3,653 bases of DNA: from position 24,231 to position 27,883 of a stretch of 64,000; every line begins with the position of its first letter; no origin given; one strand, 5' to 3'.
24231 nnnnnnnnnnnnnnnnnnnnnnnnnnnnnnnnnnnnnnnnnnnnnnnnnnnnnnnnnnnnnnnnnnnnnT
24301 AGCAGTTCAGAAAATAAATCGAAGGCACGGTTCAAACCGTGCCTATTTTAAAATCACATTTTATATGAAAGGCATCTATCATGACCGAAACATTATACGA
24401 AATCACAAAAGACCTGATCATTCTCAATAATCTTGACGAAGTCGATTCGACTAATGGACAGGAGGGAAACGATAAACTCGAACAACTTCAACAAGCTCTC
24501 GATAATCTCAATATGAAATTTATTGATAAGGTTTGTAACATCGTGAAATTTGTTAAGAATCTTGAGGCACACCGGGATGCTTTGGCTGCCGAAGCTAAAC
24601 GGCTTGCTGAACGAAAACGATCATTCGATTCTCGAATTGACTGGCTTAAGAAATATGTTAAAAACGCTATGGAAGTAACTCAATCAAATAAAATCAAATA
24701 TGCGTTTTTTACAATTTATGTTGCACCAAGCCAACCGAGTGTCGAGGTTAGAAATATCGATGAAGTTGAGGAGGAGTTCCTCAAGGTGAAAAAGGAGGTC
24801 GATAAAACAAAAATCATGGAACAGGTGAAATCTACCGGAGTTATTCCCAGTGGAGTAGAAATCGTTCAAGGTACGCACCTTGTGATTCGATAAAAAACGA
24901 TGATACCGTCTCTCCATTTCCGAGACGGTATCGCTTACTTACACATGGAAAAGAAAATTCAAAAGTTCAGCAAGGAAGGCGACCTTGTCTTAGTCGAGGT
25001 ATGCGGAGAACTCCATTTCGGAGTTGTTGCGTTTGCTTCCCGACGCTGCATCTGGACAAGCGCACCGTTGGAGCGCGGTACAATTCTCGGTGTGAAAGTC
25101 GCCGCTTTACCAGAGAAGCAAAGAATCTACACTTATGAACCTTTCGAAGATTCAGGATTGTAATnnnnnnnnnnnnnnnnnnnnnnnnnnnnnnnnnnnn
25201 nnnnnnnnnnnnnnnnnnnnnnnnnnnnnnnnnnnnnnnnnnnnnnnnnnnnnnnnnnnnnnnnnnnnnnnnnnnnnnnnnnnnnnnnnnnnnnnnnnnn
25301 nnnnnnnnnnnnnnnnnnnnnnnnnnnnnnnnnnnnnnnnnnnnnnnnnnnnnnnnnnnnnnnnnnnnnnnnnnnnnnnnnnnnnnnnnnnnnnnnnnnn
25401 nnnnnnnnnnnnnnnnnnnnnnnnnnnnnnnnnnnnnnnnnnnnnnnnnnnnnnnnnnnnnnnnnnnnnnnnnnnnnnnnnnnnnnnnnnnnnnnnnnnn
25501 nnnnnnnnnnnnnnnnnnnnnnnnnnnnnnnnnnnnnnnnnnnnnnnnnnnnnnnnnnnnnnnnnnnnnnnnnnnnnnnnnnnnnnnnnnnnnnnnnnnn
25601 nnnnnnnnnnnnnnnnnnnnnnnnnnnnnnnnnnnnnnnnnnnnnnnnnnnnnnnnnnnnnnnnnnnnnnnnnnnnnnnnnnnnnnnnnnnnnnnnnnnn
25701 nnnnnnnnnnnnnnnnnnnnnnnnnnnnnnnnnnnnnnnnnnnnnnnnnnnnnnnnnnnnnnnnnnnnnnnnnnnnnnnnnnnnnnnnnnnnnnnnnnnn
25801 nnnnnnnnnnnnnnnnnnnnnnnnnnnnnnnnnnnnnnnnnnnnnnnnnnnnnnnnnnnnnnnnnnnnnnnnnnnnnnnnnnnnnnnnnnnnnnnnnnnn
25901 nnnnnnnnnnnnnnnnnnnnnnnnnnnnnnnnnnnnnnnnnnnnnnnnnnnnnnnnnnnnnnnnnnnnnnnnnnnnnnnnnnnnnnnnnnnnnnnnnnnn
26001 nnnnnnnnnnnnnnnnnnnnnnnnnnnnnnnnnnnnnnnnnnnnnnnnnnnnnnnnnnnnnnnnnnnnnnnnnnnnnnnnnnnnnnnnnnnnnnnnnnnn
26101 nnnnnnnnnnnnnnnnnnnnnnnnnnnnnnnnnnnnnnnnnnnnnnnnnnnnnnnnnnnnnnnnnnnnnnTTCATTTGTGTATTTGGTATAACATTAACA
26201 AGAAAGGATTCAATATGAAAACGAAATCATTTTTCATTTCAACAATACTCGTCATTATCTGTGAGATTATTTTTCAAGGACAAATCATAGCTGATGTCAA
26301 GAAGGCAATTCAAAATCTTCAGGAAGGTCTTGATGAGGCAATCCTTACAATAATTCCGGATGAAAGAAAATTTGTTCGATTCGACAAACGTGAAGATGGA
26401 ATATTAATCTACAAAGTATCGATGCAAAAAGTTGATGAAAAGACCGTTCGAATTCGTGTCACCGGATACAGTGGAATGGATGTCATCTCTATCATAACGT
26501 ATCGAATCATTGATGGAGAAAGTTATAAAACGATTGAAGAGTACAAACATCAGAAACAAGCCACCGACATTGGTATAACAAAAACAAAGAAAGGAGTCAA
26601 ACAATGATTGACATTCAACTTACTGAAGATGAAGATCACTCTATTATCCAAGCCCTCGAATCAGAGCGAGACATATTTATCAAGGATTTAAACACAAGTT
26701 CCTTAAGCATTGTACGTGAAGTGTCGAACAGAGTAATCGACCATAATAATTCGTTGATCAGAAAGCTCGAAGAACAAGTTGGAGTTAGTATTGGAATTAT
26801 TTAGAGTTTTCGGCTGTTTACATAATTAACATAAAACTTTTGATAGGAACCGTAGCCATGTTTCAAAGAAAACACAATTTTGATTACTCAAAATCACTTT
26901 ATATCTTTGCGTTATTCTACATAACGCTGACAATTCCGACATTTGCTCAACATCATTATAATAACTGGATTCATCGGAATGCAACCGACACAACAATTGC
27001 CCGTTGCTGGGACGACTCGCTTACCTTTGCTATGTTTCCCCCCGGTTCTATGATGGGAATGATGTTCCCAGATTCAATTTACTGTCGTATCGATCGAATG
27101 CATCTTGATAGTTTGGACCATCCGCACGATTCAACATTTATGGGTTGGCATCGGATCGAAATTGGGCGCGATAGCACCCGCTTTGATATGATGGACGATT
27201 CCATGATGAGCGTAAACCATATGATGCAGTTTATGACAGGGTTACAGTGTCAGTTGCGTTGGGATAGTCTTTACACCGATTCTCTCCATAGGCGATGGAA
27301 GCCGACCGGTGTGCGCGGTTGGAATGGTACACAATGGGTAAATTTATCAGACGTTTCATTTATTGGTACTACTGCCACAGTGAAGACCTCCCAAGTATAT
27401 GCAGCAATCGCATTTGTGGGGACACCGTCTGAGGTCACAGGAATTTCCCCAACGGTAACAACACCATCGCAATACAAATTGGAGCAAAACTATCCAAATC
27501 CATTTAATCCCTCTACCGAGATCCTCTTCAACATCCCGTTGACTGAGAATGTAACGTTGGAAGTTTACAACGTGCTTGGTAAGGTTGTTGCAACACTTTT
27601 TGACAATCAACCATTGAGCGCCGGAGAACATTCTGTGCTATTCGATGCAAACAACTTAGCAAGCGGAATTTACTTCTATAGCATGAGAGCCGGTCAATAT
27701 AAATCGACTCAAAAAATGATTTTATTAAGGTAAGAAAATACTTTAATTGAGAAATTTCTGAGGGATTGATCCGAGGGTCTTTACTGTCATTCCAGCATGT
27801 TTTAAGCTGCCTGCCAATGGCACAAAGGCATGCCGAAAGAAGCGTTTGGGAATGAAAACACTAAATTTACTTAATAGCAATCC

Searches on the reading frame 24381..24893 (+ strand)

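Call 61: search_protein_families(library=pfam, proteins=[window:24381-24893:+], max_evalue=0.001)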
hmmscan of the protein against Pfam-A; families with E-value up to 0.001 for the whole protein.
window:24381-24893:+ (170 aa): 1 family
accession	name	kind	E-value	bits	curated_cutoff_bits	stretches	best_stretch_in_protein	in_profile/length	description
PF05565.16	Sipho_Gp157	-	8e-36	123.9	28.6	1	4-170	1-162/162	Siphovirus Gp157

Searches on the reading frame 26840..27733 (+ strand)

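Call 61: search_protein_families(library=pfam, proteins=[window:26840-27733:+], max_evalue=0.001)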
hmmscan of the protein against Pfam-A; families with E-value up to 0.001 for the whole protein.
window:26840-27733:+ (297 aa): 2 families
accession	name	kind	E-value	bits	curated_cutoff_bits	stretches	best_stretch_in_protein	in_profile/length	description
PF18962.6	Por_Secre_tail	-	7.4e-12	45.8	27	1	218-294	2-74/75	Secretion system C-terminal sorting domain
PF13585.12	CHU_C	-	0.00091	19.7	27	0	234-292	25-81/86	CHU_C Type IX secretion signal domain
